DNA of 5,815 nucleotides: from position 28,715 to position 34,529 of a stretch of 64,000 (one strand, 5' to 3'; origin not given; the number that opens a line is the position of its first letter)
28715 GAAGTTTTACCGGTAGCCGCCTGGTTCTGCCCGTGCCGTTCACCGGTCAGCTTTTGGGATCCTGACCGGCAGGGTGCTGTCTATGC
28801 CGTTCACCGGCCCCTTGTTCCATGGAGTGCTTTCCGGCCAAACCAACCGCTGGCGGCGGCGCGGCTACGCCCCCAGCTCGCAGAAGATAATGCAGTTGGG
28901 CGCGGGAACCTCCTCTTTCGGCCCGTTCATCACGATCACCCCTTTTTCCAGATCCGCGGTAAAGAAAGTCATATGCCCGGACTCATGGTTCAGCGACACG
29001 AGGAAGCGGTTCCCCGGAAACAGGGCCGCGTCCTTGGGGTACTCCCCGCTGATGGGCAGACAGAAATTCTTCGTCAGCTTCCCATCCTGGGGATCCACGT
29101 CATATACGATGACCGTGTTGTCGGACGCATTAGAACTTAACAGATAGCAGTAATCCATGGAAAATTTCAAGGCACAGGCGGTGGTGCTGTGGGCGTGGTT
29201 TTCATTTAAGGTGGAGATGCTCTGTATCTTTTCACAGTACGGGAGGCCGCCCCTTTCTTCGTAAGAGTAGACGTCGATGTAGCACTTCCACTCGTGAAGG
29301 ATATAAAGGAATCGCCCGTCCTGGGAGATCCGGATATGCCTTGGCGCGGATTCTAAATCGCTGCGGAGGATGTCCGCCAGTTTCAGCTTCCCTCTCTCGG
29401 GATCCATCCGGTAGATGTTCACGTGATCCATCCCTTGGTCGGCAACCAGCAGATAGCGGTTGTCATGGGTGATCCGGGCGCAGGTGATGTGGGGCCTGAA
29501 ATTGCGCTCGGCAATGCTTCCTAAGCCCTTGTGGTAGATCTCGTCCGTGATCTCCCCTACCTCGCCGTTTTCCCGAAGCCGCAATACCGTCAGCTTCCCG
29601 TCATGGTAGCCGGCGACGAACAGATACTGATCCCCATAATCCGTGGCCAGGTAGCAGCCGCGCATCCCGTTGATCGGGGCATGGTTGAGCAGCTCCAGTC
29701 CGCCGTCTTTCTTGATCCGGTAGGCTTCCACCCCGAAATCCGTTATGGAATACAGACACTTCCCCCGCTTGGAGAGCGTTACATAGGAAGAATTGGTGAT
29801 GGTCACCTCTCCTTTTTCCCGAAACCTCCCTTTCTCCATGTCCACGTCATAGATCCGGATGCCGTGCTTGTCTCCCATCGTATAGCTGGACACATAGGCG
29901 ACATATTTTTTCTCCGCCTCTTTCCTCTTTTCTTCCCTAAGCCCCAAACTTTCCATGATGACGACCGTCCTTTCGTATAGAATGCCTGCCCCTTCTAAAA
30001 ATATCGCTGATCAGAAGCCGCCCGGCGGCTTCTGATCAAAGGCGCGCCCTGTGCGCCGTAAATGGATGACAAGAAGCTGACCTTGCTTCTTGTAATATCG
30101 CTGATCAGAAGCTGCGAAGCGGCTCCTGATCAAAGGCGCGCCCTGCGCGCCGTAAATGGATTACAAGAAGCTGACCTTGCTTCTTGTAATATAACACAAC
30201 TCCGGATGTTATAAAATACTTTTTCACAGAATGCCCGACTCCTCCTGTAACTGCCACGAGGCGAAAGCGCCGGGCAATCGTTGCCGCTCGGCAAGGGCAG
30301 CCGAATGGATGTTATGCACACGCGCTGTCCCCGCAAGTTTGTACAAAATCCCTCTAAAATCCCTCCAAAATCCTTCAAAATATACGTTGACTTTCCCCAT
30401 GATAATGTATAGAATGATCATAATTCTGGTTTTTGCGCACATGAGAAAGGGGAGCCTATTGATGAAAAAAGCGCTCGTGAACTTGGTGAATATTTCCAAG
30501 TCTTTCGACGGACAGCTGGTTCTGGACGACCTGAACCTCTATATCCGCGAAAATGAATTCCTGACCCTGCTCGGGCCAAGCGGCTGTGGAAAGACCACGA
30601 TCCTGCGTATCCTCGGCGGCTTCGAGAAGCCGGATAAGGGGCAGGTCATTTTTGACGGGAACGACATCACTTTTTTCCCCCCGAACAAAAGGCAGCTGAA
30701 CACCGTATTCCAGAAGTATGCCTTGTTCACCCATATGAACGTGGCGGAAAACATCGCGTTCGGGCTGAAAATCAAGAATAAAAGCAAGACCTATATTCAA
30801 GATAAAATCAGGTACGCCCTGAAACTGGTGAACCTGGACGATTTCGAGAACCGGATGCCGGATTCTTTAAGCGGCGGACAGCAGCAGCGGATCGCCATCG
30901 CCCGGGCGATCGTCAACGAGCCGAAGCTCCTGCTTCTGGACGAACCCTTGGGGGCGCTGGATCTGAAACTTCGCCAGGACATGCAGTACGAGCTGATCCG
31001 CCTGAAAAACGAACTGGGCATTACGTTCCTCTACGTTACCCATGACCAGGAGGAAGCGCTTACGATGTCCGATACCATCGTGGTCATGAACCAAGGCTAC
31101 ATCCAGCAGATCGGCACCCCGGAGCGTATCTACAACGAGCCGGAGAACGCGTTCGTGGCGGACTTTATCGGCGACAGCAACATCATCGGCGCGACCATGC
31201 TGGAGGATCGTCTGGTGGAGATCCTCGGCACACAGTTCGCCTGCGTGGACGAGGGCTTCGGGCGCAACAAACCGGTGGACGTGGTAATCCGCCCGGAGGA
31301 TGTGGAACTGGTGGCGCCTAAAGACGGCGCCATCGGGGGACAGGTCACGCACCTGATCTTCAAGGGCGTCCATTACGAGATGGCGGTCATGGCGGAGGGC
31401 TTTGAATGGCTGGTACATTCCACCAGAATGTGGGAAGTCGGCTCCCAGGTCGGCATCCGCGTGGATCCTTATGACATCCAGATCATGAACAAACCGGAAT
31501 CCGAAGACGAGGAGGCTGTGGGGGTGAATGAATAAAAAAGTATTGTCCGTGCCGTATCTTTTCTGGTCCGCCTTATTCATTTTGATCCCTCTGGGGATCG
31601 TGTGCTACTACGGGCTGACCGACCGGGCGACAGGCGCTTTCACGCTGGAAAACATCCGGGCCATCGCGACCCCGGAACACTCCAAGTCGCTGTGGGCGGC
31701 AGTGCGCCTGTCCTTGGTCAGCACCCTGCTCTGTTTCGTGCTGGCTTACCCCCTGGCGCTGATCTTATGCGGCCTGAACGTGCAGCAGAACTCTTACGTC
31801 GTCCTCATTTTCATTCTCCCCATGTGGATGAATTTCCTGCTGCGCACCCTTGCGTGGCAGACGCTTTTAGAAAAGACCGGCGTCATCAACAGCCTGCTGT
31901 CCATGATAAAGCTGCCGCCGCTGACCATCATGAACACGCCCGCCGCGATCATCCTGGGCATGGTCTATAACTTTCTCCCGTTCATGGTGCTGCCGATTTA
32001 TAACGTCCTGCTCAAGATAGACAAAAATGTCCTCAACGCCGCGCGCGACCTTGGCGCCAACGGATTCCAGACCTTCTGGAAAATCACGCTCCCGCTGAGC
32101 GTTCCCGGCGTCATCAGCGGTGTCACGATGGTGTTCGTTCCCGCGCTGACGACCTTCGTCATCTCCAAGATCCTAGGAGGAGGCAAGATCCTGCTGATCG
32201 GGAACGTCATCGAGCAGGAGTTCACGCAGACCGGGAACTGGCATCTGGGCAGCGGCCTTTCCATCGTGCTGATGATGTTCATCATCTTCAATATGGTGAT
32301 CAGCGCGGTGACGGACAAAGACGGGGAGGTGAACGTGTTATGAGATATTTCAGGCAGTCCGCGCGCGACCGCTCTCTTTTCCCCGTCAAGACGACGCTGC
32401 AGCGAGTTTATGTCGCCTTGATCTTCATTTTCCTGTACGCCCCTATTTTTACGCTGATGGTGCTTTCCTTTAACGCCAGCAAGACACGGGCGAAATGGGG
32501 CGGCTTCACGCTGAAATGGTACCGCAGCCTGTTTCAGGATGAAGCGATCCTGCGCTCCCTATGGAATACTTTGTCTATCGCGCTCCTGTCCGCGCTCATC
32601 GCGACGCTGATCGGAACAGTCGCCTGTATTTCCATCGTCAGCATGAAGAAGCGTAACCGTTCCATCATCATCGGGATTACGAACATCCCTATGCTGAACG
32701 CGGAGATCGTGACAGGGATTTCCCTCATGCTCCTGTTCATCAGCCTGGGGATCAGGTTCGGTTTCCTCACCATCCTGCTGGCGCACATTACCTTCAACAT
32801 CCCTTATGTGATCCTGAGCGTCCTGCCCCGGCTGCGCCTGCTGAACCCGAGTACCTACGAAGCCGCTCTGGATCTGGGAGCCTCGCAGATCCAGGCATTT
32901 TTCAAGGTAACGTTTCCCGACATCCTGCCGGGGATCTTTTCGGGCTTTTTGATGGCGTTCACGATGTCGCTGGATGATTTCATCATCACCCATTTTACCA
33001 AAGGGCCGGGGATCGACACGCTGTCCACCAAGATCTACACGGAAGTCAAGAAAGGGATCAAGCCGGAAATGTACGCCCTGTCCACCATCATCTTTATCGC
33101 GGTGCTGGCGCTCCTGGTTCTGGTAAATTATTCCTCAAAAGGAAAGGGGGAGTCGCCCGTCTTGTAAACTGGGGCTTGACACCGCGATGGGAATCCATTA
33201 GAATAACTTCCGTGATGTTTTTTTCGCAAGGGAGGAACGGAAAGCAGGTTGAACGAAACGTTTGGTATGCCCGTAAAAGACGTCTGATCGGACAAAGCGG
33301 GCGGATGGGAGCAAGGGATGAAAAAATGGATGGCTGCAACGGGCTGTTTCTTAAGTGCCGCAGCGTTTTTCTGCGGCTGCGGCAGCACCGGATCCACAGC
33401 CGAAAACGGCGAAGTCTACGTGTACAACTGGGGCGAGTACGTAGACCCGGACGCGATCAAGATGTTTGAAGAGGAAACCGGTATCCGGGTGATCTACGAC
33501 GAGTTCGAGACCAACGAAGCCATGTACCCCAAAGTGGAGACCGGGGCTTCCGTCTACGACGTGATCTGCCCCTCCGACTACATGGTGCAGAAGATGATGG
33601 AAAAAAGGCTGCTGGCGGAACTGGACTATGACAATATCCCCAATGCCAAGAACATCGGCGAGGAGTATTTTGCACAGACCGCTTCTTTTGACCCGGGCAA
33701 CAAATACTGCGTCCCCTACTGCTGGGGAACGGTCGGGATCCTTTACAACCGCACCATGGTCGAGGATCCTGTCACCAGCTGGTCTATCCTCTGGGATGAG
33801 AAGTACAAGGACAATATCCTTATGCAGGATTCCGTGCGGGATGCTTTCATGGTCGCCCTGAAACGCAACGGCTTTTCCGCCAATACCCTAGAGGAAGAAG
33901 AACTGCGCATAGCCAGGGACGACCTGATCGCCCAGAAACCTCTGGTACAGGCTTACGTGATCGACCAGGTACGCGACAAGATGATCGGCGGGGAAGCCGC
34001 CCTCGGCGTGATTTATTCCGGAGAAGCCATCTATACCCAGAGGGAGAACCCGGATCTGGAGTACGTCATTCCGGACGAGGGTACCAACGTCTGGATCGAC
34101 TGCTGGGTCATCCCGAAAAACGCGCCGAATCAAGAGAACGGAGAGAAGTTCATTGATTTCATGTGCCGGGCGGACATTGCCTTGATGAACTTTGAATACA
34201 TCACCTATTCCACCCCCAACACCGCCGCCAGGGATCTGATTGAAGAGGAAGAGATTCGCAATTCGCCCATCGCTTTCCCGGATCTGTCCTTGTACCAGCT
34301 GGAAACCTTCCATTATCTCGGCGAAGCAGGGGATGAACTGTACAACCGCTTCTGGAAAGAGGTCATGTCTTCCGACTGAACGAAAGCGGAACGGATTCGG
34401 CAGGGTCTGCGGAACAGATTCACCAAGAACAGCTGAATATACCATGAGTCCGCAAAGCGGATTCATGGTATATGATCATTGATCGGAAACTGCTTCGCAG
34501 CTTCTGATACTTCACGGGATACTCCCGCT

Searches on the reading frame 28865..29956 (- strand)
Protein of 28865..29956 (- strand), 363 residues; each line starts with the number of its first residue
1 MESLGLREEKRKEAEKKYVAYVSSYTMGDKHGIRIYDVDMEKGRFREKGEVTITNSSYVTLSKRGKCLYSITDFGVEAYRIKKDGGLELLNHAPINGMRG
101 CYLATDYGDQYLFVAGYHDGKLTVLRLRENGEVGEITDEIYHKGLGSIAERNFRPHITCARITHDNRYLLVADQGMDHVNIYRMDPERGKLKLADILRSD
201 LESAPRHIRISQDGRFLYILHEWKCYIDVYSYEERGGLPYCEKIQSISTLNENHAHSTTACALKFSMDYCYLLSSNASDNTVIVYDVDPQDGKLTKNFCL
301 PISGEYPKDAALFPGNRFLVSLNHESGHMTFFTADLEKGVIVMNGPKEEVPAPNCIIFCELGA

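Call 58: search_protein_families(library=pfam, proteins=[window:28865-29956:-], max_evalue=0.00001)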
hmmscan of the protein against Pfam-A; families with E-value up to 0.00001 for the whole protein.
window:28865-29956:- (363 aa): 3 families
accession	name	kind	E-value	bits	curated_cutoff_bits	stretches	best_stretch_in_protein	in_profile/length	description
PF10282.15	Lactonase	-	4.3e-68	230.5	21.7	1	20-358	2-344/344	Lactonase, 7-bladed beta-propeller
PF00400.38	WD40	-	3.1e-06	27.9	27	0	254-286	8-39/39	WD domain, G-beta repeat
PF23414.1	Beta-prop_EML_2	-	9e-06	25.7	90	0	109-218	50-140/266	Echinoderm microtubule-associated protein second beta-propeller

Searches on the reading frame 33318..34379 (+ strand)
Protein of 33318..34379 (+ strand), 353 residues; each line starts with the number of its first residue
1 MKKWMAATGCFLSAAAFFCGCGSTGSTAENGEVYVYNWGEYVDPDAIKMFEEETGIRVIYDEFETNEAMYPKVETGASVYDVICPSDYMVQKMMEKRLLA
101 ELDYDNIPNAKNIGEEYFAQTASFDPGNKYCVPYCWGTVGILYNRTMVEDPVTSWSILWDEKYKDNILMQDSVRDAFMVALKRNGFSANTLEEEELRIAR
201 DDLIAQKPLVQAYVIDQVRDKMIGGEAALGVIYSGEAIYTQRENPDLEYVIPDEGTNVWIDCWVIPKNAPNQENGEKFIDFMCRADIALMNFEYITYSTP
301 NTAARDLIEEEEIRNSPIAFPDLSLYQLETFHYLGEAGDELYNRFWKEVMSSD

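Call 10: find_encoding_contigs(protein=window:33318-34379:+, flank=5000, max_places=10)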
Protein window:33318-34379:+ (353 aa): 1 contig read that carries it; 1 place shown.
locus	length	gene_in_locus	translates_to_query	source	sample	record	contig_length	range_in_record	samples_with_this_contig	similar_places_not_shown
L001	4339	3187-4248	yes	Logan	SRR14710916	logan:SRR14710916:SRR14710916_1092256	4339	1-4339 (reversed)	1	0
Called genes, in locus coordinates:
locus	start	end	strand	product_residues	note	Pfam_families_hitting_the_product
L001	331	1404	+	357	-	PF00005:ABC_tran, PF08402:TOBE_2 (weak)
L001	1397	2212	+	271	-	PF00528:BPD_transp_1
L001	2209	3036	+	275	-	PF00528:BPD_transp_1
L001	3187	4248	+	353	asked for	PF01547:SBP_bac_1, PF13416:SBP_bac_8, PF13531:SBP_bac_11, PF13343:SBP_bac_6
